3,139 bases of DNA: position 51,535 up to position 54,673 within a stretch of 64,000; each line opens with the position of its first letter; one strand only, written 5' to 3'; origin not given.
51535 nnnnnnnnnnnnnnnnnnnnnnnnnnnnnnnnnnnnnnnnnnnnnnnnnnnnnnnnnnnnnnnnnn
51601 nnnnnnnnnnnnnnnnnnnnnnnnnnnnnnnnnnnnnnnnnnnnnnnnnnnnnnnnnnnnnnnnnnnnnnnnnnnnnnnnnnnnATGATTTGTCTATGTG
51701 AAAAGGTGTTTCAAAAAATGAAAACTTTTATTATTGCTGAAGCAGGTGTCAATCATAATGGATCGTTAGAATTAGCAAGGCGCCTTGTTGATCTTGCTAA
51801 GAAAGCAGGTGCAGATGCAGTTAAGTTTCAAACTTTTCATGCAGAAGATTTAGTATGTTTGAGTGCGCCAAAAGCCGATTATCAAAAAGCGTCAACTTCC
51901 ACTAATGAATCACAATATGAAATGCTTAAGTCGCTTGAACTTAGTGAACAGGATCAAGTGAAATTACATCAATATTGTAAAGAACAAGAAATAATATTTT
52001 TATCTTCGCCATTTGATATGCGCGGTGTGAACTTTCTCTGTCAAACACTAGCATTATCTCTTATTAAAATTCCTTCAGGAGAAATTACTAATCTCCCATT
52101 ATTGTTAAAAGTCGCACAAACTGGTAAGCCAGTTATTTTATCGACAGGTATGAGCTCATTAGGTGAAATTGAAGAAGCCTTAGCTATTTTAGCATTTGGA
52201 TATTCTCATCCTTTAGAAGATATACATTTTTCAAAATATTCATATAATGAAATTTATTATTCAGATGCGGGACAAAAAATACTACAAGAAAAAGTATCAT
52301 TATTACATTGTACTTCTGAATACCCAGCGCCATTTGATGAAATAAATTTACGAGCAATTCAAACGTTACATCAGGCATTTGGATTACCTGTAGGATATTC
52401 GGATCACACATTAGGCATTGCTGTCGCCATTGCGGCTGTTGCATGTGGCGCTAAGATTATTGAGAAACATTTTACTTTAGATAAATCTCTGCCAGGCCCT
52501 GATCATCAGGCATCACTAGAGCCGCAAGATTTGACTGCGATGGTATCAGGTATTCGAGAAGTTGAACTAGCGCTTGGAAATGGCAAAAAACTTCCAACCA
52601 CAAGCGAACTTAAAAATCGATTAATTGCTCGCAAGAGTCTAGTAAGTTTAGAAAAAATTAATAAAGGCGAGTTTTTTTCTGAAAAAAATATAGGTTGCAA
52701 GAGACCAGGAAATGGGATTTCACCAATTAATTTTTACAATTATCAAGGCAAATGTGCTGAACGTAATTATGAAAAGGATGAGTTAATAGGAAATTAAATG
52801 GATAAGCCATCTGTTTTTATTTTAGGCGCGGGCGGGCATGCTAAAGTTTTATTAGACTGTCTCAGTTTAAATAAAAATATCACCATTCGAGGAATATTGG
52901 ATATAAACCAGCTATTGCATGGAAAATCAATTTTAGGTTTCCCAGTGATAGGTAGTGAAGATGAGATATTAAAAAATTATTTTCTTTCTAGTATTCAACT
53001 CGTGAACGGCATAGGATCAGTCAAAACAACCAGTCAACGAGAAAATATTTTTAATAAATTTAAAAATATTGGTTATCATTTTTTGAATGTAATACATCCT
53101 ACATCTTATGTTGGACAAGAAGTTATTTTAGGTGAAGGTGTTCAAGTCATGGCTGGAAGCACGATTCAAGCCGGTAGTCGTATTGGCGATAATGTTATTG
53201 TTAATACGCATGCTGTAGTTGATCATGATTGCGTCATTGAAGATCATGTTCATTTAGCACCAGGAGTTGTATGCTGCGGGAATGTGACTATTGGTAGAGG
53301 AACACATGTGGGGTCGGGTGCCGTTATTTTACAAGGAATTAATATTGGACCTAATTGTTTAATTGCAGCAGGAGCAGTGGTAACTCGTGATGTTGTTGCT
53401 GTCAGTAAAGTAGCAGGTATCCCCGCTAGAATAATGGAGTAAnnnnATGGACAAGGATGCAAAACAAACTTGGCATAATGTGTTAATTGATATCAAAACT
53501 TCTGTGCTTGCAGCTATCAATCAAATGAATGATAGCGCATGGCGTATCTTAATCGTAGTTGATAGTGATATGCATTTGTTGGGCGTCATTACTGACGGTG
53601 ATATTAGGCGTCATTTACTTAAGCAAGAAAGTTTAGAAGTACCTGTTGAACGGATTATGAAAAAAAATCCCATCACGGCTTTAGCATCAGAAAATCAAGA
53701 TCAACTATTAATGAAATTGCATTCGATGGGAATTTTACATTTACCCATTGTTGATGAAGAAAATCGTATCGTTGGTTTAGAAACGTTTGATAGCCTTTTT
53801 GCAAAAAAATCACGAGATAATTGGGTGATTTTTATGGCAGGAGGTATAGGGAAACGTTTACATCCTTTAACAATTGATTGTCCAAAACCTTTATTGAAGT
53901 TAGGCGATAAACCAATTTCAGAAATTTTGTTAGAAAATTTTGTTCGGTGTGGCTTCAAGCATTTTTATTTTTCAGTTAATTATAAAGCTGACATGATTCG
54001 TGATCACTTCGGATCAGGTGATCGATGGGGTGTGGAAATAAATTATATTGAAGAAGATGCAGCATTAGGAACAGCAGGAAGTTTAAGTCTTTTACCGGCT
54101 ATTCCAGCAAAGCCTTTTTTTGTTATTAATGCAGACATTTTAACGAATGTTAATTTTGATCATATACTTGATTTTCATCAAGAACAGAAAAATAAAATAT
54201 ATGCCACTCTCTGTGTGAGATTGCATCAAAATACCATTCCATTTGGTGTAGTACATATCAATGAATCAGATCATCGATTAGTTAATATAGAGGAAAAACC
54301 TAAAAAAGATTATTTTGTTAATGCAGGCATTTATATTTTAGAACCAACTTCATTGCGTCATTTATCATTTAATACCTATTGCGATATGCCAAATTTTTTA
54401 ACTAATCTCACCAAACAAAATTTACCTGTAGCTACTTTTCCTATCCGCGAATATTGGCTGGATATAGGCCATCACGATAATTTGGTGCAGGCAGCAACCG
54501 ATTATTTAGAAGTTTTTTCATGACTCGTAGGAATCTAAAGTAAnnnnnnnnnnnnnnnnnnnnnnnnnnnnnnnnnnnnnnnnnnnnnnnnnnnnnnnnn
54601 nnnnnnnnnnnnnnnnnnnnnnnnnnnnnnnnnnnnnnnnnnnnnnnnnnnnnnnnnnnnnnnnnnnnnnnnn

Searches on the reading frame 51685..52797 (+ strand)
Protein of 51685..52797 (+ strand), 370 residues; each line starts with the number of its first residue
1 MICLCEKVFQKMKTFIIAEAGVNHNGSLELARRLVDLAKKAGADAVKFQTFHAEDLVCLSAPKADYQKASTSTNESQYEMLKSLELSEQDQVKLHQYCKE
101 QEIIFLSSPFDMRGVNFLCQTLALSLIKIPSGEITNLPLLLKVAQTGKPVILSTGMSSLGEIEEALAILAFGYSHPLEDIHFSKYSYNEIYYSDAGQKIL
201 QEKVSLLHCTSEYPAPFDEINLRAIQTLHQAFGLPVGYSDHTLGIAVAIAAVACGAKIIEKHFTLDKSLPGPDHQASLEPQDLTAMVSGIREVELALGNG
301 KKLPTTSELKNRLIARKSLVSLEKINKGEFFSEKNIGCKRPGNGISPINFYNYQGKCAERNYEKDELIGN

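Call 6: search_protein_families(library=pfam, proteins=[window:51685-52797:+], max_evalue=0.001)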
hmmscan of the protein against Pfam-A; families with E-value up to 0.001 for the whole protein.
window:51685-52797:+ (370 aa): 1 family
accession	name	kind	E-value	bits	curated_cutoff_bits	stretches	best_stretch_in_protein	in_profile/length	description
PF03102.20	NeuB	-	1e-98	330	22.1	1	34-302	1-241/241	NeuB family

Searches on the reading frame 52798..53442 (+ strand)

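Call 6: search_protein_families(library=pfam, proteins=[window:52798-53442:+], max_evalue=0.001)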
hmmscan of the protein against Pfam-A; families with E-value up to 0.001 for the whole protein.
window:52798-53442:+ (214 aa): 4 families
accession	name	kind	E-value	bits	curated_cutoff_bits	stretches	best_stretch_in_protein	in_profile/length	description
PF00132.30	Hexapep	-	3.1e-19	68.2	27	2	162-197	1-36/36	Bacterial transferase hexapeptide (six repeats)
PF17836.7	PglD_N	-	2.7e-12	47.5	23.4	1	6-87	2-77/78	PglD N-terminal domain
PF25084.1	LbH_EIF2B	-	2.2e-09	37.7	54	1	100-187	19-103/105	EIF2B subunit epsilon LbH domain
PF14602.12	Hexapep_2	-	1.1e-06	28.7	27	1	163-197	2-34/34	Hexapeptide repeat of succinyl-transferase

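Call 82: search_protein_families(library=ncbifam, proteins=[window:52798-53442:+], max_evalue=1e-10)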
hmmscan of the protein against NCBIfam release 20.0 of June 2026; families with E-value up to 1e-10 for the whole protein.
window:52798-53442:+ (214 aa): 9 families
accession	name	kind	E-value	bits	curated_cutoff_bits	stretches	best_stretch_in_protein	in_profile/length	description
TIGR03570.1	NeuD_NnaD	subfamily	1e-66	224.4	160.8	1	6-211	2-202/202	NeuD/PglB/VioB family sugar acetyltransferase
NF002060.0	PRK00892.1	subfamily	4.1e-17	62.3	207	0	98-158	121-181/345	UDP-3-O-(3-hydroxymyristoyl)glucosamine N-acyltransferase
TIGR01853.1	lipid_A_lpxD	equivalog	1.8e-16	60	242.5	0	99-158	113-172/325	UDP-3-O-(3-hydroxymyristoyl)glucosamine N-acyltransferase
TIGR03532.1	DapD_Ac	equivalog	4.1e-16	59.3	231.75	1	98-213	88-211/231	2,3,4,5-tetrahydropyridine-2,6-dicarboxylate N-acetyltransferase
NF003657.0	PRK05289.1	equivalog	3e-14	52.7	226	1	44-212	23-192/264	acyl-ACP--UDP-N-acetylglucosamine O-acyltransferase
TIGR01852.1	lipid_A_lpxA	equivalog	5.2e-14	52.1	231.05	1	47-212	21-187/254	acyl-ACP--UDP-N-acetylglucosamine O-acyltransferase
TIGR03308.1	phn_thr-fam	hypoth_equivalog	2.3e-12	47.2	201.65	0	162-213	108-159/204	phosphonate metabolim protein, transferase hexapeptide repeat family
NF007499.0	PRK10092.1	equivalog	1.8e-11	44.2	314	0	156-213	123-180/183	maltose O-acetyltransferase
NF058585.1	HptprglPActTf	PfamEq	6.3e-11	42.1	300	0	160-213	104-157/172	heptaprenylglyceryl phosphate O-acetyltransferase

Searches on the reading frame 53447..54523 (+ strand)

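Call 6: search_protein_families(library=pfam, proteins=[window:53447-54523:+], max_evalue=0.001)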
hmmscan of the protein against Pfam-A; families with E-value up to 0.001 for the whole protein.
window:53447-54523:+ (358 aa): 3 families
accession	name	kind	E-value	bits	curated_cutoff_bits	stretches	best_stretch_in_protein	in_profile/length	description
PF00483.29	NTP_transferase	-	9.5e-39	133.9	21.2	1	128-354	3-243/245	Nucleotidyl transferase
PF00571.33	CBS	-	2.3e-14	53.9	24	2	13-58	11-56/57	CBS domain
PF12804.13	NTP_transf_3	-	6.5e-06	26.9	27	1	128-231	2-96/160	MobA-like NTP transferase domain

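Call 82: search_protein_families(library=ncbifam, proteins=[window:53447-54523:+], max_evalue=1e-10)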
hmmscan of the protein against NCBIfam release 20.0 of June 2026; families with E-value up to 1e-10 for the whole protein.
window:53447-54523:+ (358 aa): 15 families
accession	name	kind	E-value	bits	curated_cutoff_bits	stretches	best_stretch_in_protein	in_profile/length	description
TIGR03992.1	Arch_glmU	subfamily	1e-34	120.1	292.1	1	128-355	4-229/393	bifunctional sugar-1-phosphate nucleotidylyltransferase/acetyltransferase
NF052502.1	man1P_GTase_Rv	exception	1.9e-34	119.1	440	1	128-353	4-230/352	mannose-1-phosphate guanylyltransferase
NF045761.1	NAMPUrTaseMurU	equivalog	3e-32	112.3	250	1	129-349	5-223/226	N-acetylmuramate alpha-1-phosphate uridylyltransferase MurU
NF049965.1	GlMnHpPGnyltfHddC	equivalog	3.8e-23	82.3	300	1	128-343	4-211/221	D-glycero-D-manno-heptose 1-phosphate guanosyltransferase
TIGR01208.1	rmlA_long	equivalog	1.3e-20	73.6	320.25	1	128-354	3-235/353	glucose-1-phosphate thymidylyltransferase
NF041313.1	UDPGP_AglF_Halo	equivalog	5.7e-19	68.5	400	1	128-301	4-177/234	UTP--glucose-1-phosphate uridylyltransferase AglF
TIGR02091.1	glgC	equivalog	4.5e-16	58.9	424.9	1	127-355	3-261/364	glucose-1-phosphate adenylyltransferase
NF041173.1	Sug_nt_acttase_Thmprot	equivalog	9.5e-16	57.7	600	1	127-355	3-229/405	bifunctional sugar-1-phosphate nucleotidylyltransferase/acetyltransferase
TIGR01207.1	rmlA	equivalog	1.5e-15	57.1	360.65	1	128-351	3-234/286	glucose-1-phosphate thymidylyltransferase RfbA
NF003670.0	PRK05293.1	equivalog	1.5e-15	57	470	0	225-355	122-260/382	glucose-1-phosphate adenylyltransferase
TIGR02623.1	G1P_cyt_trans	equivalog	1.1e-14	54.5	300.25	0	127-188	3-64/255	glucose-1-phosphate cytidylyltransferase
NF002023.0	PRK00844.1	subfamily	8.9e-14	51.1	458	0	127-288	9-184/408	glucose-1-phosphate adenylyltransferase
TIGR00393.1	kpsF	subfamily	2.8e-12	46.8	203.7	1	13-111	168-266/268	KpsF/GutQ family sugar-phosphate isomerase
NF001947.0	PRK00725.1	subfamily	3.4e-12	45.9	470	0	120-289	12-197/426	glucose-1-phosphate adenylyltransferase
NF008581.0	PRK11543.1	equivalog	4.8e-11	42.3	481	1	14-115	212-313/321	arabinose-5-phosphate isomerase GutQ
